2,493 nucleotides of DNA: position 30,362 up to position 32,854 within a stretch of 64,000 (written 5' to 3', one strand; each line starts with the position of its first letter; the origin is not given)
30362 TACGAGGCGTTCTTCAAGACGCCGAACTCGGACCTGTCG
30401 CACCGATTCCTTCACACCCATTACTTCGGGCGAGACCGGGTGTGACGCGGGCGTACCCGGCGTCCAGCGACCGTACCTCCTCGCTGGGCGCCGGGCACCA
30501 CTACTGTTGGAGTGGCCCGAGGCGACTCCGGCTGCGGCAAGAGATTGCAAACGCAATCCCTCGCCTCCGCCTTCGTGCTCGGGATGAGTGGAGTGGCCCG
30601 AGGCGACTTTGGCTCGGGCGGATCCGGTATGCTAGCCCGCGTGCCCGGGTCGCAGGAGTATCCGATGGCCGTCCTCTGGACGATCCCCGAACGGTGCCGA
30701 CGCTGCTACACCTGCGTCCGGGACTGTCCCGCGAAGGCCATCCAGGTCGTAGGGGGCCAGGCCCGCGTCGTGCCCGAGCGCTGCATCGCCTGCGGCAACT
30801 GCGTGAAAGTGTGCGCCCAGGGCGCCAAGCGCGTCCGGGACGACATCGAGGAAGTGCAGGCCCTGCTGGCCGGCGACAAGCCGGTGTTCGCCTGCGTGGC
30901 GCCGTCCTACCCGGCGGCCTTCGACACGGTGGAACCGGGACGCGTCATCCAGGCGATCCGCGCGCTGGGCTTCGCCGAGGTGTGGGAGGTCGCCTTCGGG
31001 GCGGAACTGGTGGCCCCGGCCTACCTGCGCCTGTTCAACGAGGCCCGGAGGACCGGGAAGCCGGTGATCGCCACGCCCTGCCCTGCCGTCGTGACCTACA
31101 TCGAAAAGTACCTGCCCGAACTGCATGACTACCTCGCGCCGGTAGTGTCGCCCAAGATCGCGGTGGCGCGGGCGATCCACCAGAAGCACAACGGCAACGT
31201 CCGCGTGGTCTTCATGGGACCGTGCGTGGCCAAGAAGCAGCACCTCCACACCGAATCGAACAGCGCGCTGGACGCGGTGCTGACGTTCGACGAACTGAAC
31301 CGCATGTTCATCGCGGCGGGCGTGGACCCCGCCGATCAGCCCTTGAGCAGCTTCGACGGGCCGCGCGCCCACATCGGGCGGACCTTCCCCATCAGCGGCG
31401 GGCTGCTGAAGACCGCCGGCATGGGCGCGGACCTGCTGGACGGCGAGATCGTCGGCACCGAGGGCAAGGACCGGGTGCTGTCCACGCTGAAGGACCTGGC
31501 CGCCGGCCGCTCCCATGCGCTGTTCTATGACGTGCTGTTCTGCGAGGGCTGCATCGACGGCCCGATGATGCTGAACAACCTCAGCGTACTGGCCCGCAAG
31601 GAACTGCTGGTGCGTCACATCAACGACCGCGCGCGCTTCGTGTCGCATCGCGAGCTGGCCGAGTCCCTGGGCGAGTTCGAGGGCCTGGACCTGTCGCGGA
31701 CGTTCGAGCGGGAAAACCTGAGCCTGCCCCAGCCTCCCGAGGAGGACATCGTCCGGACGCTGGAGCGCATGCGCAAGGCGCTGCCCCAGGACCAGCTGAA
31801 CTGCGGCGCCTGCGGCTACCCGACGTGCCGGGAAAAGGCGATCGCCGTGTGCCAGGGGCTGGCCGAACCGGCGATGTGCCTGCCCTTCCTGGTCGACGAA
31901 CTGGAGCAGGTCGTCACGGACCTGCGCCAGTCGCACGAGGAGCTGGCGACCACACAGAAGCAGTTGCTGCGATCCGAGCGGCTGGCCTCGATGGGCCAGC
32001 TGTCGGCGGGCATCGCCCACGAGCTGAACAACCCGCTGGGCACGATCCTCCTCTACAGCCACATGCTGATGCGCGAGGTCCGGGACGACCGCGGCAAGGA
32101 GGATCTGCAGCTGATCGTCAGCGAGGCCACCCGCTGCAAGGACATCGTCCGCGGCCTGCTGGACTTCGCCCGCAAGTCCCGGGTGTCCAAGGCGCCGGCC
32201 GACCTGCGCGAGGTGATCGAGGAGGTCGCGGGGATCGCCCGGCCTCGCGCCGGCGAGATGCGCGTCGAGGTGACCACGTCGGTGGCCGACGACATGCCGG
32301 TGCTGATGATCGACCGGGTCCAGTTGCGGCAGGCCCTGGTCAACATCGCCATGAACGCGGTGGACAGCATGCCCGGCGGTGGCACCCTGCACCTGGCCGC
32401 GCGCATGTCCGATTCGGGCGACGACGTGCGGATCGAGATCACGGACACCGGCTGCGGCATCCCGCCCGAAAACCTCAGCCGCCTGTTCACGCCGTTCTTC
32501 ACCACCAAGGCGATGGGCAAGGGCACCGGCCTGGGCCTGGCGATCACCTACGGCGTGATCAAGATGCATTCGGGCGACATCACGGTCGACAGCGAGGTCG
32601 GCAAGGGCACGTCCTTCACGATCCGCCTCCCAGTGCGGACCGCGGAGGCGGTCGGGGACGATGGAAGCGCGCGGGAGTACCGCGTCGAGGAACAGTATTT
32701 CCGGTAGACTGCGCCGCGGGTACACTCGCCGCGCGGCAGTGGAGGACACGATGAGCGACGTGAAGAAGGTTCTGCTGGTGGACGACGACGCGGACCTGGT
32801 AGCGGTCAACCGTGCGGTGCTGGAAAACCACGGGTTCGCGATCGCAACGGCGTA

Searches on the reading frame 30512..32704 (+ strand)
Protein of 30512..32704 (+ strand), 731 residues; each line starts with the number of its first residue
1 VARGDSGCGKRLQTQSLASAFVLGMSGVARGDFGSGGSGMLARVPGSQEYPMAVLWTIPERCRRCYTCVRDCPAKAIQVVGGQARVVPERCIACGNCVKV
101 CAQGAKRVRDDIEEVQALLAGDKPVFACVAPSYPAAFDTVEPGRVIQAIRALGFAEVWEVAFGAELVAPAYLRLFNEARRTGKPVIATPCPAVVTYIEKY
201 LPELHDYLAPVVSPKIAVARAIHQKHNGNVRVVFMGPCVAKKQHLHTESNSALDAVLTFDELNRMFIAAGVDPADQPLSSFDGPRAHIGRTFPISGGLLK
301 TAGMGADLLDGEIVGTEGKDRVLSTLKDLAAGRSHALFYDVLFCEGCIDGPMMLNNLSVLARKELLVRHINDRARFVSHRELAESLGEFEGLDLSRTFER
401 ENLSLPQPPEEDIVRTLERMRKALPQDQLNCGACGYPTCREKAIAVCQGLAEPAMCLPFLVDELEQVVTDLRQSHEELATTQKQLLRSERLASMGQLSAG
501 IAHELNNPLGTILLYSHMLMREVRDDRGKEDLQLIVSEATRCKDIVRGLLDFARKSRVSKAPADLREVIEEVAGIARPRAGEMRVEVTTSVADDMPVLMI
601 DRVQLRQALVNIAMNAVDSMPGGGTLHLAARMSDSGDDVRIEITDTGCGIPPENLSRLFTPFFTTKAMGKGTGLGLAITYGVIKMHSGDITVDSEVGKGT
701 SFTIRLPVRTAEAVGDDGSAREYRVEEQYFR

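Call 83: search_protein_families(library=pfam, proteins=[window:30512-32704:+], max_evalue=0.00001)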
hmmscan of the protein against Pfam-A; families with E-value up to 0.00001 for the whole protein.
window:30512-32704:+ (731 aa): 7 families
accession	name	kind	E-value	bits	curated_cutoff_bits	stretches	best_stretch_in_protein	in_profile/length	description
PF02906.19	Fe_hyd_lg_C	-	6.9e-42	144.2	22.1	1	123-351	1-245/245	Iron only hydrogenase large subunit, C-terminal domain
PF02518.31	HATPase_c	-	2.2e-28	99.4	26.4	1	601-709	2-110/111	Histidine kinase-, DNA gyrase B-, and HSP90-like ATPase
PF00512.31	HisKA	-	8.7e-15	55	26.9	1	494-555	2-63/66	His Kinase A (phospho-acceptor) domain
PF04060.18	FeS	-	3e-09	36.9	23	1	428-458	3-33/33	Putative Fe-S cluster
PF13237.11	Fer4_10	-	4.7e-09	36.5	25.5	1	58-101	5-52/53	4Fe-4S dicluster domain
PF00037.32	Fer4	-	1.8e-07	31.1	21.1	0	86-101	3-18/24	4Fe-4S binding domain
PF13187.11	Fer4_9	-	3.6e-06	27.4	27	1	61-105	1-51/52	4Fe-4S dicluster domain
